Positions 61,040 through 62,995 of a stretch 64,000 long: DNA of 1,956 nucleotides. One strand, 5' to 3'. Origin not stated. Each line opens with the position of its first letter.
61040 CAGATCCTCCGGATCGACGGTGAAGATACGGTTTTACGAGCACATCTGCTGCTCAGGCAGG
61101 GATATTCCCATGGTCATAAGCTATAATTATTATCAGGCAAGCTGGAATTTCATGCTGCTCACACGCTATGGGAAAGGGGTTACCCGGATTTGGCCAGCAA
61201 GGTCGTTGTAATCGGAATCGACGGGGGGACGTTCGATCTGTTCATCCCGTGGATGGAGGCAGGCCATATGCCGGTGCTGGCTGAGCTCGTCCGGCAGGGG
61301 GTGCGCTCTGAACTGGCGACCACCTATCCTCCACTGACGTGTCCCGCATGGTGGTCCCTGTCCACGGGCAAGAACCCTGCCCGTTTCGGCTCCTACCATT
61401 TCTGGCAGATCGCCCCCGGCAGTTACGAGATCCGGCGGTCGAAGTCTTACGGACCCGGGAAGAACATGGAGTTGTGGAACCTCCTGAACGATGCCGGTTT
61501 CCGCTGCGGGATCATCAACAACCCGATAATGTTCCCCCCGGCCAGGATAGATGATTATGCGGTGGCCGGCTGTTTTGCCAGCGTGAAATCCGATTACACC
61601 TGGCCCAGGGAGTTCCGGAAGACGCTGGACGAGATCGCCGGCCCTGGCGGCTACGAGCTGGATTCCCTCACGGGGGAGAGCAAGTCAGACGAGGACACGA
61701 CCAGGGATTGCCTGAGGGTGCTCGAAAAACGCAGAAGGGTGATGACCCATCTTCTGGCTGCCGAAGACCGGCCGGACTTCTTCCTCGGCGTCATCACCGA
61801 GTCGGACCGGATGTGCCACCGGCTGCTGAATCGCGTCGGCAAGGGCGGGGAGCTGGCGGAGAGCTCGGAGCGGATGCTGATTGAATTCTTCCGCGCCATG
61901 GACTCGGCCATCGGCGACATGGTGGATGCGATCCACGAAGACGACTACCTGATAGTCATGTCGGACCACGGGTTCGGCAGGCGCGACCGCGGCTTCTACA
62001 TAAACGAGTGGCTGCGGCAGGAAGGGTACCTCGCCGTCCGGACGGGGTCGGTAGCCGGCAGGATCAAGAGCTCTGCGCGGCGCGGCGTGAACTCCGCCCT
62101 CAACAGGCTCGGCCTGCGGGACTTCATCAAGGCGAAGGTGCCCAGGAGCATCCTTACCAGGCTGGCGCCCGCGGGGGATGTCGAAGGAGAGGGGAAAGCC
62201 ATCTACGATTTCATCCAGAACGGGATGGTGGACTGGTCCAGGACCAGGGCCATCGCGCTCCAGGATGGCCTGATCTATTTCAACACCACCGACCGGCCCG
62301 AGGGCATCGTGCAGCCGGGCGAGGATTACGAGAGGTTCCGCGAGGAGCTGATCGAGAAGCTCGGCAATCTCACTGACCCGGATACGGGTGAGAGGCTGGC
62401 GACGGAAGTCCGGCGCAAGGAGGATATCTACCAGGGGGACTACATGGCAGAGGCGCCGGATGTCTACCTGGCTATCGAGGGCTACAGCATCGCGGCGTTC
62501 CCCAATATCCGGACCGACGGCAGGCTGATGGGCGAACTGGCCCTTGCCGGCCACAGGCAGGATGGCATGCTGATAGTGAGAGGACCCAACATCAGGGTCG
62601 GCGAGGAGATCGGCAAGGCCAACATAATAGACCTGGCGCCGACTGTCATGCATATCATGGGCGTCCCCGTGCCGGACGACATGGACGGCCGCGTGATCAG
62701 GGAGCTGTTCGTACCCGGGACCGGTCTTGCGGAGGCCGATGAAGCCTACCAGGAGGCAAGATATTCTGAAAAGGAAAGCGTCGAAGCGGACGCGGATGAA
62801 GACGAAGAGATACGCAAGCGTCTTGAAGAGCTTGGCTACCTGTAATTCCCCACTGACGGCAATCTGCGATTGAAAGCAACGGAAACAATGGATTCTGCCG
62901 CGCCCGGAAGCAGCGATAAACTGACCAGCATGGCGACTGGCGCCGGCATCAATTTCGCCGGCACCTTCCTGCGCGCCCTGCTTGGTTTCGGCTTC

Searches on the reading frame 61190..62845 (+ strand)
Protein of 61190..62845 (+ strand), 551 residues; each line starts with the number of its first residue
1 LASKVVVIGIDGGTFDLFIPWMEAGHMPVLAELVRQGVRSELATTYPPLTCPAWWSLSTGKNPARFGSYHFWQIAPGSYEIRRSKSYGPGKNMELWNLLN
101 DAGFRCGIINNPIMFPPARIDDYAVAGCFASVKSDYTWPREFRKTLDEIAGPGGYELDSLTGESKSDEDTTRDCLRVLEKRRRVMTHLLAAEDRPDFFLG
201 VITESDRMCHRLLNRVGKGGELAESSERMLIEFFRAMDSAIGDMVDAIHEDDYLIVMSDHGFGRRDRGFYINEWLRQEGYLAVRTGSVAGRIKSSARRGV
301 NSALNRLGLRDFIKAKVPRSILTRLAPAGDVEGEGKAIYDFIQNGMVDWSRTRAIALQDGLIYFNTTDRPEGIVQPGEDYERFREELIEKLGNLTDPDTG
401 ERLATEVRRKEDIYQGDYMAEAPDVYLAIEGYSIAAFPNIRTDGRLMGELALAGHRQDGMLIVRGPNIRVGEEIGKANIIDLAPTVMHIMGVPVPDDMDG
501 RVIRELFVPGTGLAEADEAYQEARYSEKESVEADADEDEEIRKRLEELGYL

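Call 48: search_protein_families(library=pfam, proteins=[window:61190-62845:+], max_evalue=0.00001)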
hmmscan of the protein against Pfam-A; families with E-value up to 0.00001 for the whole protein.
window:61190-62845:+ (551 aa): 2 families
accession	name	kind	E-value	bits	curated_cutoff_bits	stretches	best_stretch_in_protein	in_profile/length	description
PF01663.27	Phosphodiest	-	7.7e-37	128.1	23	1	5-328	1-241/342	Type I phosphodiesterase / nucleotide pyrophosphatase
PF00884.28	Sulfatase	-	2e-06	27.8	25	0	26-266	25-247/301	Sulfatase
